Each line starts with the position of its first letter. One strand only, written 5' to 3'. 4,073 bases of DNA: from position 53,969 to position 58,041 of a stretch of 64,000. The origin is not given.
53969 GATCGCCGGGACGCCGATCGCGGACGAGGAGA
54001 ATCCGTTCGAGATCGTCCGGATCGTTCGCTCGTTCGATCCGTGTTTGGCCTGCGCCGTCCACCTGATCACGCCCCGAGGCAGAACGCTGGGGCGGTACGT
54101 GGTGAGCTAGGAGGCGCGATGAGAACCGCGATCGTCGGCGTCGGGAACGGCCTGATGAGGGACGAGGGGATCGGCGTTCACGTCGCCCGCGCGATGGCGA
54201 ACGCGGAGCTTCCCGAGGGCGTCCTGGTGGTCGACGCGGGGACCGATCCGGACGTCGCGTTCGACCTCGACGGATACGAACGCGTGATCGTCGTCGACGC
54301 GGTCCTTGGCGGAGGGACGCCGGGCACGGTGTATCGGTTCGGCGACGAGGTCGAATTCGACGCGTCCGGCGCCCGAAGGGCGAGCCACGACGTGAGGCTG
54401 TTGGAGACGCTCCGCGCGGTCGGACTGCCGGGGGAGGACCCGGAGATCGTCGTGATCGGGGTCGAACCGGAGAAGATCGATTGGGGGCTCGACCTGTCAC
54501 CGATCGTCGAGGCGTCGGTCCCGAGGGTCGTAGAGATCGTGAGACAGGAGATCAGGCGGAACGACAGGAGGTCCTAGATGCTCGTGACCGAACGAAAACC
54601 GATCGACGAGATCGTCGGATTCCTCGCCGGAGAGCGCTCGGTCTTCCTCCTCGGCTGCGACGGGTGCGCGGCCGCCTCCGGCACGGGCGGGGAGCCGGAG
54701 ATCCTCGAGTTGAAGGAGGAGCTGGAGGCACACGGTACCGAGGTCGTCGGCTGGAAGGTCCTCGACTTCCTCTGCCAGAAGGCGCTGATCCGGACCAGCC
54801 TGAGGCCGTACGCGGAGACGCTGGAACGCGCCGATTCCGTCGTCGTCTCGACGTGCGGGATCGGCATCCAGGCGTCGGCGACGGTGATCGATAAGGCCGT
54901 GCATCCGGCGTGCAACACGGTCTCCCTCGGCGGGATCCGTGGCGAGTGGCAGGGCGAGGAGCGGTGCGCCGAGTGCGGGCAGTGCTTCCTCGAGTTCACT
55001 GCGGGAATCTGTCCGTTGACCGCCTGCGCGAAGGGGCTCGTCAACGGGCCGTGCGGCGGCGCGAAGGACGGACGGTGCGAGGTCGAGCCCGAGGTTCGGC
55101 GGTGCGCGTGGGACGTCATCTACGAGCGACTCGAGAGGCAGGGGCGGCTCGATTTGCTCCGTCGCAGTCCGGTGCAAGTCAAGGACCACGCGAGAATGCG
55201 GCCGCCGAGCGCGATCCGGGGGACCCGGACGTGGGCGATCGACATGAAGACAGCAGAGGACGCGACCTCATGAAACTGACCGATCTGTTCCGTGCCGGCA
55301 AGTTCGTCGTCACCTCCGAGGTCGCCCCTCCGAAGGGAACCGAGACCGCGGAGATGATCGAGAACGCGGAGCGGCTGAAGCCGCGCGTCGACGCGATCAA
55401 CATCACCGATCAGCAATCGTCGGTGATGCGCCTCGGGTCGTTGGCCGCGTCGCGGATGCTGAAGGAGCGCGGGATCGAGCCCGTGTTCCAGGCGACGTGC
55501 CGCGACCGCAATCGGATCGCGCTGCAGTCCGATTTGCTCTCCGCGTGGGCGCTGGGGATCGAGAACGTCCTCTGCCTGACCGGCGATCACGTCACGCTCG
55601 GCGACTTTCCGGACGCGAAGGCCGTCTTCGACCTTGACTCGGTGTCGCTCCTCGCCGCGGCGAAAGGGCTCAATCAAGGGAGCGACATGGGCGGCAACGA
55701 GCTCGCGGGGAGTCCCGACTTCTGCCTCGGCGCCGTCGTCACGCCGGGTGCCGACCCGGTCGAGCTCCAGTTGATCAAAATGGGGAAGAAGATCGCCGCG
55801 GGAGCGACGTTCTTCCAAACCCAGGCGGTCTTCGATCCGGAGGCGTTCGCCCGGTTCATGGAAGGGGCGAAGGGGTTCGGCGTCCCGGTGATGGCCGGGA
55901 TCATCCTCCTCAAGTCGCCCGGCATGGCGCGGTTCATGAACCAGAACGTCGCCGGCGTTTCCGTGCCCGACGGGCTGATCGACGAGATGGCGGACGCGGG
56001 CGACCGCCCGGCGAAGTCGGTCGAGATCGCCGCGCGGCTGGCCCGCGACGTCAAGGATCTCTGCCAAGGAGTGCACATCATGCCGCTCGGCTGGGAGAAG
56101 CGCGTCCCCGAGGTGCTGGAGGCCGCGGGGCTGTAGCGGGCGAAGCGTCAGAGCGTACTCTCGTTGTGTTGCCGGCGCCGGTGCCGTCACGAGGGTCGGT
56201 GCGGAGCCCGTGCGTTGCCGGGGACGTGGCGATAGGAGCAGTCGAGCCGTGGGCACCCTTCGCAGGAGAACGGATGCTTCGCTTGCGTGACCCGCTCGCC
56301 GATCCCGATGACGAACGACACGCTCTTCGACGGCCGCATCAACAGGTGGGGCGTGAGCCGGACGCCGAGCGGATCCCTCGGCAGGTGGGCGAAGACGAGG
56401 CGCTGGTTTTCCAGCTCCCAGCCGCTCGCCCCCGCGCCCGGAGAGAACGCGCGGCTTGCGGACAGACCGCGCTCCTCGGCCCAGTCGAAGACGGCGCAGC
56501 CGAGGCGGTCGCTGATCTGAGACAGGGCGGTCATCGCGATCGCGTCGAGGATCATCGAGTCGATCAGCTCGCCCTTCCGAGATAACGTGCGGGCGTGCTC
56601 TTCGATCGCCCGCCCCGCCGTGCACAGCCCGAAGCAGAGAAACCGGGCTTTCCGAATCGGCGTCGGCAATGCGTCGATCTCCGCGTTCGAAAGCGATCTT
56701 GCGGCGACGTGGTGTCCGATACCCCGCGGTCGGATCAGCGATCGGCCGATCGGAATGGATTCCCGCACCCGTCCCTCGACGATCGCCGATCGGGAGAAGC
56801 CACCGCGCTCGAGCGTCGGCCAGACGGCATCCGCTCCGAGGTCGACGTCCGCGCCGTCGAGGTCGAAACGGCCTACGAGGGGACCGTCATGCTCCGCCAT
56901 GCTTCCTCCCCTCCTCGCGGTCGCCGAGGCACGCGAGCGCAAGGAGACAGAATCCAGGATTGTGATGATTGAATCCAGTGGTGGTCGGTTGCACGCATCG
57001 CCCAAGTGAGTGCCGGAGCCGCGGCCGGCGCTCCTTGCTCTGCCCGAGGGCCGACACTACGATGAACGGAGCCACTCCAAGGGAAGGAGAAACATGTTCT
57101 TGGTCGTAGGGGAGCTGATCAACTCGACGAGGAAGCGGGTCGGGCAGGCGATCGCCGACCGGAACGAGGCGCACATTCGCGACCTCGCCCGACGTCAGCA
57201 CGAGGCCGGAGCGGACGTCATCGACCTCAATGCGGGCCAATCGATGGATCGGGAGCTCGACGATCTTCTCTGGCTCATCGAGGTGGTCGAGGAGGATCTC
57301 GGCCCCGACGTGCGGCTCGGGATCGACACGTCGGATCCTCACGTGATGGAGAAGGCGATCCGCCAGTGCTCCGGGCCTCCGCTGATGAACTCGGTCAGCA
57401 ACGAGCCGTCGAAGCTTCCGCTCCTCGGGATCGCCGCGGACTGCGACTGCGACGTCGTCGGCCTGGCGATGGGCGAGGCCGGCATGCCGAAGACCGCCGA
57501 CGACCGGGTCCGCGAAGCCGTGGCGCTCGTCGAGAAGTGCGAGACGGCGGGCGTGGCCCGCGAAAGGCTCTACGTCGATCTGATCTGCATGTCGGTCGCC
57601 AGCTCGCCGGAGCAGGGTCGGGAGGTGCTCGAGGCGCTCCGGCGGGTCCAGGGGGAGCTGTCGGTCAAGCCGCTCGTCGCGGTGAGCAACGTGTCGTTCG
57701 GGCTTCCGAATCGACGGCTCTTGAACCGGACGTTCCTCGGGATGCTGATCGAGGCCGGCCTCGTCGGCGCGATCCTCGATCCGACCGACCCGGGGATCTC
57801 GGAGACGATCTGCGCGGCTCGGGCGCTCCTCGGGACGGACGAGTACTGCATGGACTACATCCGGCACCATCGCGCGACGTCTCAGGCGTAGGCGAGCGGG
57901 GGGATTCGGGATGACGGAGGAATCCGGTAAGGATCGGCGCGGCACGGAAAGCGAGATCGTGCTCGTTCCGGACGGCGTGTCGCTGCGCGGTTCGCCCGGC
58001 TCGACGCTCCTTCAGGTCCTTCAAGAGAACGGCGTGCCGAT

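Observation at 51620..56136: Signal-less [NiFe]-hydrogenase translationally coupled to MetV-MetF, a candidate H2-linked methylene-THF reductase module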

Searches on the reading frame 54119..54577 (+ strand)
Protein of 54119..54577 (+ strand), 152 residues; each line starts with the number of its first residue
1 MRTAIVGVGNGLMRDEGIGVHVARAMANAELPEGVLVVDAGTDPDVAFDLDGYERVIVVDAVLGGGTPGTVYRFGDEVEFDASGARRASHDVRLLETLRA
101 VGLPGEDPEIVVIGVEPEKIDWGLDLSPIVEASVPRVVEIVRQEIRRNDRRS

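Call 10: search_protein_families(library=pfam, proteins=[window:54119-54577:+])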
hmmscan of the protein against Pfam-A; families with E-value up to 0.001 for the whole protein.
window:54119-54577:+ (152 aa): 1 family
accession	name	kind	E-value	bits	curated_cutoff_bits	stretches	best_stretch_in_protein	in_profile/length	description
PF01750.23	HycI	-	3.6e-21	75.8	23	1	20-143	1-129/130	Hydrogenase maturation protease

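Call 11: search_protein_families(library=ncbifam, proteins=[window:54119-54577:+])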
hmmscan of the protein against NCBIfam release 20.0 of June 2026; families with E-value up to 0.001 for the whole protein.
window:54119-54577:+ (152 aa): 7 families
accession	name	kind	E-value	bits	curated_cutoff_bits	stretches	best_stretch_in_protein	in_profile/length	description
TIGR00072.1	hydrog_prot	superfamily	9.1e-38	129.5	47.45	1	5-145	2-145/145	hydrogenase maturation protease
NF045519.1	NiFeSe_H2_mat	exception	6.2e-33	113.8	190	1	4-147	4-149/152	NiFeSe hydrogenase maturation protease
TIGR00140.1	hupD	subfamily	2.1e-25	89.4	151.8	1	5-147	3-149/151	HyaD/HybD family hydrogenase maturation endopeptidase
TIGR00130.1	frhD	equivalog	9.5e-19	68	134.95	1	3-146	5-152/153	coenzyme F420-reducing hydrogenase, FrhD protein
NF007777.0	PRK10466.1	equivalog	5.7e-18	65.2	190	1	1-147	1-151/164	HyaD/HybD family hydrogenase maturation endopeptidase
TIGR00142.1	hycI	equivalog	5.2e-13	49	119.1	1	5-143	3-140/146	hydrogenase maturation peptidase HycI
NF007616.0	PRK10264.1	equivalog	6.7e-09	35.7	261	1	2-135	5-143/195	hydrogenase 1 maturation protease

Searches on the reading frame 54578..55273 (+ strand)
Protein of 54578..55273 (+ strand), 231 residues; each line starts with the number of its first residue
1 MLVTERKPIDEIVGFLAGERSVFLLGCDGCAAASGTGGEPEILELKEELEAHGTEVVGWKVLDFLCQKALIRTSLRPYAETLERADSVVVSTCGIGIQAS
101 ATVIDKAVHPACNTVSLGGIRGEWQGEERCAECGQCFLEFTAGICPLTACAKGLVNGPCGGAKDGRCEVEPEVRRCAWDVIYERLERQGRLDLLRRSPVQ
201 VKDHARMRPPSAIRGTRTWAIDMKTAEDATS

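Call 10: search_protein_families(library=pfam, proteins=[window:54578-55273:+])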
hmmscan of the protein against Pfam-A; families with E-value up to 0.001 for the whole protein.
window:54578-55273:+ (231 aa): 1 family
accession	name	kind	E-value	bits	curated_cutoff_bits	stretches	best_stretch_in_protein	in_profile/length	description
PF12225.13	DUF5981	-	3.9e-30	103.8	23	1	110-203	2-93/95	Methylene-tetrahydrofolate reductase C terminal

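Call 11: search_protein_families(library=ncbifam, proteins=[window:54578-55273:+])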
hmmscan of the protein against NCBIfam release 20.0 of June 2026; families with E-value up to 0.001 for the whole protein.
window:54578-55273:+ (231 aa): 0 families

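Call 43: search_solved_structures(query=window:54578-55270:+, max_evalue=0.01, show_alignments=1)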
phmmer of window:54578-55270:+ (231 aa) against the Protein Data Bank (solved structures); distinct sequences matched with E-value up to 0.01: 0.

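Call 64: find_homologous_proteins(query=window:54578-55270:+, max_evalue=1e-10)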
Query window:54578-55270:+ (231 aa): 3326 proteins with E <= 1e-10 among 4210 candidates; the best 120 are listed.
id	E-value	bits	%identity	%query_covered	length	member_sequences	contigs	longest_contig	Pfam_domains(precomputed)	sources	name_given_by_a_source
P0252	9.6e-149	511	98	100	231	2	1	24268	PF12225.14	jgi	-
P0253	6.3e-139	479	90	100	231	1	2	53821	PF12225.14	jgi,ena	-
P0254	2.1e-137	474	90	100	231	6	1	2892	PF12225.14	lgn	-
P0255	2.2e-133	461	87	98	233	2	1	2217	PF12225.14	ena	-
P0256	1.3e-131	455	84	100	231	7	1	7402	PF12225.14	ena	-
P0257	8.2e-131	453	87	100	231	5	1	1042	PF12225.14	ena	-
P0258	7.7e-130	449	86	99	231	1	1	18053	PF12225.14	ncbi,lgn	-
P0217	1.1e-129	449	83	100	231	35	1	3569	PF12225.14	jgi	jgi:hypothetical protein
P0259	2.1e-129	448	84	100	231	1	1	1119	PF12225.14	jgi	jgi:hypothetical protein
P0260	8.8e-129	446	84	100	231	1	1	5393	PF12225.14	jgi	-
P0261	3.9e-128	444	82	100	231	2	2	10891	PF12225.14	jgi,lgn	-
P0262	4.9e-128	444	83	100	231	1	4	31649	PF12225.14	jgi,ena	jgi:hypothetical protein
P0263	8.3e-128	443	85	99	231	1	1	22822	PF12225.14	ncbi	-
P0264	1.1e-127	442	83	98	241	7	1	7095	PF12225.14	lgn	-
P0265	1.4e-127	442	84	99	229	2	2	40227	PF12225.14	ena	-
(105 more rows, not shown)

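Call 72: predict_structure(alignment_id=A2)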
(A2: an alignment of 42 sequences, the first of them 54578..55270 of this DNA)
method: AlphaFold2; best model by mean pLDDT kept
length: 231 residues; sequences in the alignment: 42
mean_pLDDT: 83.7   pTM: 0.82
mean pLDDT of the five models: 83.7, 78.4, 75.9, 74.3, 73.2
residues with pLDDT >= 90: 116; 70-90: 74; 50-70: 30; < 50: 11
segments of 3 or more residues with pLDDT < 50: 222-231
pLDDT, mean of each block of 10 residues (from residue 1): 89 90 96 94 98 98 95 97 97 94 94 80 66 82 86 57 76 84 90 80 76 66 43 38
secondary structure, 60 per line:
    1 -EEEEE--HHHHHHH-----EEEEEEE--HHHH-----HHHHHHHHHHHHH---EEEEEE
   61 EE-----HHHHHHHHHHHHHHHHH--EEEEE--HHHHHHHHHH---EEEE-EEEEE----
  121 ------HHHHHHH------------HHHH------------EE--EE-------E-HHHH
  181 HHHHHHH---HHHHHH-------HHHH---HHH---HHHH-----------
elements in order: E2-6 H9-15 E21-27 H30-33 H39-51 E55-62 H68-84 E87-91 H94-103 E107-110 E112-116 H127-133 H146-149 H177-187 H191-196 H204-207 H217-220

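Call 75: fold_search(model_id=the predicted structure, library=pdb)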
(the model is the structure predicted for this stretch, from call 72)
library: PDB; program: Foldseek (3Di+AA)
matches with E <= 10: 1138; with E <= 0.001: 0
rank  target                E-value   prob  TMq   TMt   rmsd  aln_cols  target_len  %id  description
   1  4zpj                  5.9e-03  1.00  0.32  0.21   4.0       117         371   19  ABC transporter substrate-binding protein from Sphaerobacter thermophilus (released 2015-05-20)
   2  2vlb_D                7.1e-03  1.00  0.32  0.32   3.5       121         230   16  Structure of unliganded arylmalonate decarboxylase (released 2008-03-18)
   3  6q2e_B                9.0e-03  1.00  0.30  0.22   4.7       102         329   17  Crystal structure of Methanobrevibacter smithii Dph2 bound to 5'-methylthioadenosine (released 2019-10-16)
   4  3dtv_C                1.1e-02  1.00  0.30  0.31   4.3       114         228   12  Crystal structure of arylmalonate decarboxylase (released 2009-07-21)
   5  6q2e_A                1.2e-02  1.00  0.30  0.22   4.7       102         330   17  Crystal structure of Methanobrevibacter smithii Dph2 bound to 5'-methylthioadenosine (released 2019-10-16)
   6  3ixm                  1.2e-02  1.00  0.31  0.31   4.4       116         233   12  Structure of the Gly74Cys mutant of arylmalonate decarboxylase in the sulfate ion associated form (released 2010-02-23)
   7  6q2d_B                1.7e-02  1.00  0.30  0.22   4.7       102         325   17  Crystal structure of Methanobrevibacter smithii Dph2 in complex with Methanobrevibacter smithii elongation factor 2 (released 2019-10-16)
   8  3qbd_A                1.9e-02  0.99  0.35  0.25   4.9       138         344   12  3-Dehydroquinate Synthase (aroB) from Mycobacterium tuberculosis in complex with NAD (released 2012-01-18)
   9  3dtv_D                2.1e-02  0.99  0.31  0.30   4.1       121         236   12  Crystal structure of arylmalonate decarboxylase (released 2009-07-21)
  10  3ma0_B                2.4e-02  0.92  0.26  0.21   4.7       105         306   20  Closed liganded crystal structure of xylose binding protein from Escherichia coli (released 2010-08-18)
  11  4ywh_B                2.5e-02  0.94  0.27  0.22   4.7       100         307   18  CRYSTAL STRUCTURE OF AN ABC TRANSPORTER SOLUTE BINDING PROTEIN (IPR025997) FROM ACTINOBACILLUS SUCCINOGENES 130Z (Asuc (released 2015-04-15)
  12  4ywh_A                2.8e-02  0.95  0.28  0.22   4.6       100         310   21  CRYSTAL STRUCTURE OF AN ABC TRANSPORTER SOLUTE BINDING PROTEIN (IPR025997) FROM ACTINOBACILLUS SUCCINOGENES 130Z (Asuc (released 2015-04-15)
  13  3ma0_A                3.0e-02  0.89  0.26  0.20   4.8       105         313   19  Closed liganded crystal structure of xylose binding protein from Escherichia coli (released 2010-08-18)
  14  3eis_A                3.2e-02  1.00  0.34  0.35   3.3       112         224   16  Crystal Structure of Arylmalonate Decarboxylase (released 2009-09-22)
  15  6bxo_B                3.2e-02  0.98  0.28  0.21   5.5       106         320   17  Crystal structure of Candidatus Methanoperedens nitroreducens Dph2 with 4Fe-4S cluster and SAH (released 2018-04-11)
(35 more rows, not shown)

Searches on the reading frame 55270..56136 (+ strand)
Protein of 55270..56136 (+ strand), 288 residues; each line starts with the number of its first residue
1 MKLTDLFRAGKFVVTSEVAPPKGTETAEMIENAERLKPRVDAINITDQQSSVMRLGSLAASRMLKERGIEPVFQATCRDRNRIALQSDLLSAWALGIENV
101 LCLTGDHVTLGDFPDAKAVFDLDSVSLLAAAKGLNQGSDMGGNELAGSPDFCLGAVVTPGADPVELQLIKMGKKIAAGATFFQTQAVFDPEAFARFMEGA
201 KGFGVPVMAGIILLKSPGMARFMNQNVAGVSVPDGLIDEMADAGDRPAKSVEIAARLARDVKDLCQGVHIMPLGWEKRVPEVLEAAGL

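Call 10: search_protein_families(library=pfam, proteins=[window:55270-56136:+])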
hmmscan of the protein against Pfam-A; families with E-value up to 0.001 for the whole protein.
window:55270-56136:+ (288 aa): 1 family
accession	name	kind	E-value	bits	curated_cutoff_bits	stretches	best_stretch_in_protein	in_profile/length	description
PF02219.23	MTHFR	-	1.5e-37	129.9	24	1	3-287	2-287/287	Methylenetetrahydrofolate reductase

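Call 11: search_protein_families(library=ncbifam, proteins=[window:55270-56136:+])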
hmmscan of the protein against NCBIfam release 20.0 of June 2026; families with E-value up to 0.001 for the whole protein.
window:55270-56136:+ (288 aa): 4 families
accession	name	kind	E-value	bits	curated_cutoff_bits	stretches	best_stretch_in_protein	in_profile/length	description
NF006396.0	PRK08645.1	equivalog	3e-71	240.3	453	1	2-272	313-587/611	bifunctional homocysteine S-methyltransferase/methylenetetrahydrofolate reductase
TIGR00676.1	fadh2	equivalog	5.6e-20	71.8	293.7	1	16-284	3-272/275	methylenetetrahydrofolate reductase [NAD(P)H]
TIGR00677.1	fadh2_euk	equivalog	6.9e-12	45.3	310.05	1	17-287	5-276/281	methylenetetrahydrofolate reductase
NF006950.0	PRK09432.1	equivalog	5.6e-09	35.7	382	1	11-259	22-258/296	methylenetetrahydrofolate reductase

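Call 44: search_solved_structures(query=window:55270-56133:+, max_evalue=0.00001)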
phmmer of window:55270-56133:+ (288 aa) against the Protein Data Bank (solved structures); distinct sequences matched with E-value up to 0.00001: 12.
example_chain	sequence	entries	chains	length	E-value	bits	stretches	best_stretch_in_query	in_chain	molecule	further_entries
1v93_A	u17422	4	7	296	1e-11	48.3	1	1-288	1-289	5,10-Methylenetetrahydrofolate reductase | Methylenetetrahydrofolate reductase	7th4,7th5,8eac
3apt_A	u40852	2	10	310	1.2e-11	48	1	1-288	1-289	Methylenetetrahydrofolate reductase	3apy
8qa4_A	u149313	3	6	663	1.5e-08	37.9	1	51-287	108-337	Methylenetetrahydrofolate reductase (NADPH)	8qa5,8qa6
6fcx_A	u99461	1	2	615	2.7e-08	37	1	51-287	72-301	Methylenetetrahydrofolate reductase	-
3fst_A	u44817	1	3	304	3.9e-07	33.2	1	10-262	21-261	5,10-methylenetetrahydrofolate reductase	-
1zp3_A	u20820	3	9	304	4.5e-07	33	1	10-262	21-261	5,10-methylenetetrahydrofolate reductase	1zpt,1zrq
1b5t_A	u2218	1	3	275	5.5e-07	32.7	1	12-262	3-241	PROTEIN (METHYLENETETRAHYDROFOLATE REDUCTASE)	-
3fsu_A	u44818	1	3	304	9e-07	32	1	10-262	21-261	5,10-methylenetetrahydrofolate reductase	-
1zp4_A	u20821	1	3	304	1e-06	31.9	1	10-262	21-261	5,10-methylenetetrahydrofolate reductase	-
2fmn_A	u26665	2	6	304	1.6e-06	31.2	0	10-262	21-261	5,10-methylenetetrahydrofolate reductase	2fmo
6pey_A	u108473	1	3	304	3.6e-06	30.1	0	10-262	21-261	Methylenetetrahydrofolate reductase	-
7rml_A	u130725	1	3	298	7.4e-06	29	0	10-261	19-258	5,10-methylenetetrahydrofolate reductase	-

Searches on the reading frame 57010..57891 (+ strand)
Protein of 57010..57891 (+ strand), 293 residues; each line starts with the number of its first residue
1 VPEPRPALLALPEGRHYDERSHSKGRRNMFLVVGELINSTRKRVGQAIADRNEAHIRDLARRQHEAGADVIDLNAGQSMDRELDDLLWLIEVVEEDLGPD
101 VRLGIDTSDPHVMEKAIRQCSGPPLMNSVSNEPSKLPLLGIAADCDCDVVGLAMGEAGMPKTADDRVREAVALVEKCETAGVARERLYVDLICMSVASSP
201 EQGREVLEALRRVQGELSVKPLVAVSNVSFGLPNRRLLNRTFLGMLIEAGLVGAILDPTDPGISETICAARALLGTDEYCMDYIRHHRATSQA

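Call 10: search_protein_families(library=pfam, proteins=[window:57010-57891:+])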
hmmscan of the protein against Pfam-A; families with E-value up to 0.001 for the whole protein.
window:57010-57891:+ (293 aa): 1 family
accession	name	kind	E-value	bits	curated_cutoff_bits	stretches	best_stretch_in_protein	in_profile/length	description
PF00809.28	Pterin_bind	-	4.9e-23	82.5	25.5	1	36-251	3-238/244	Pterin binding enzyme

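Call 11: search_protein_families(library=ncbifam, proteins=[window:57010-57891:+])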
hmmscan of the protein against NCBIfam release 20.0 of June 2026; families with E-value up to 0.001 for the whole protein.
window:57010-57891:+ (293 aa): 5 families
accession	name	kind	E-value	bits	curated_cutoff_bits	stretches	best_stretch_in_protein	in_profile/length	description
NF005719.0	PRK07535.1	domain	1.5e-76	257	259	1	30-290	1-261/268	methyltetrahydrofolate:corrinoid/iron-sulfur protein methyltransferase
NF040758.1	CODH_ACS_meth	exception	6.7e-34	117.4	370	1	29-283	3-258/261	carbon monoxide dehydrogenase/acetyl-CoA synthase methytransferase subunit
TIGR02082.1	metH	equivalog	5e-20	70.8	1010.85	1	25-260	338-588/1182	methionine synthase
TIGR01496.1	DHPS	equivalog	2.8e-09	37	162.6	1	51-229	20-208/258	dihydropteroate synthase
NF007024.0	PRK09490.1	equivalog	5.3e-09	34.4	1497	1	27-258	357-603/1234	methionine synthase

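Call 77: search_protein_families(library=ncbifam, proteins=[window:57094-57891:+], max_evalue=1)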
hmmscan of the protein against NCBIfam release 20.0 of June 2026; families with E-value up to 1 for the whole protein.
window:57094-57891:+ (265 aa): 8 families
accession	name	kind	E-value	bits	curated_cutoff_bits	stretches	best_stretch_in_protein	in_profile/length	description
NF005719.0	PRK07535.1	domain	1e-76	257.6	259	1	2-262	1-261/268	methyltetrahydrofolate:corrinoid/iron-sulfur protein methyltransferase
NF040758.1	CODH_ACS_meth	exception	8.5e-34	117.1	370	1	2-255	4-258/261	carbon monoxide dehydrogenase/acetyl-CoA synthase methytransferase subunit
TIGR02082.1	metH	equivalog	2.8e-19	68.3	1010.85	1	2-232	343-588/1182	methionine synthase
TIGR01496.1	DHPS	equivalog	2e-09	37.5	162.6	1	23-201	20-208/258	dihydropteroate synthase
NF007024.0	PRK09490.1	equivalog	1.6e-08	32.8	1497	1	2-230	360-603/1234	methionine synthase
NF000296.1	Sul3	exception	0.0077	15.9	475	1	36-202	35-213/263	sulfonamide-resistant dihydropteroate synthase Sul3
NF008625.0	PRK11613.1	equivalog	0.0077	15.4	455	1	48-162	68-185/282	dihydropteroate synthase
NF000294.1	Sul1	exception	0.0092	15.8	600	1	126-202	136-213/278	sulfonamide-resistant dihydropteroate synthase Sul1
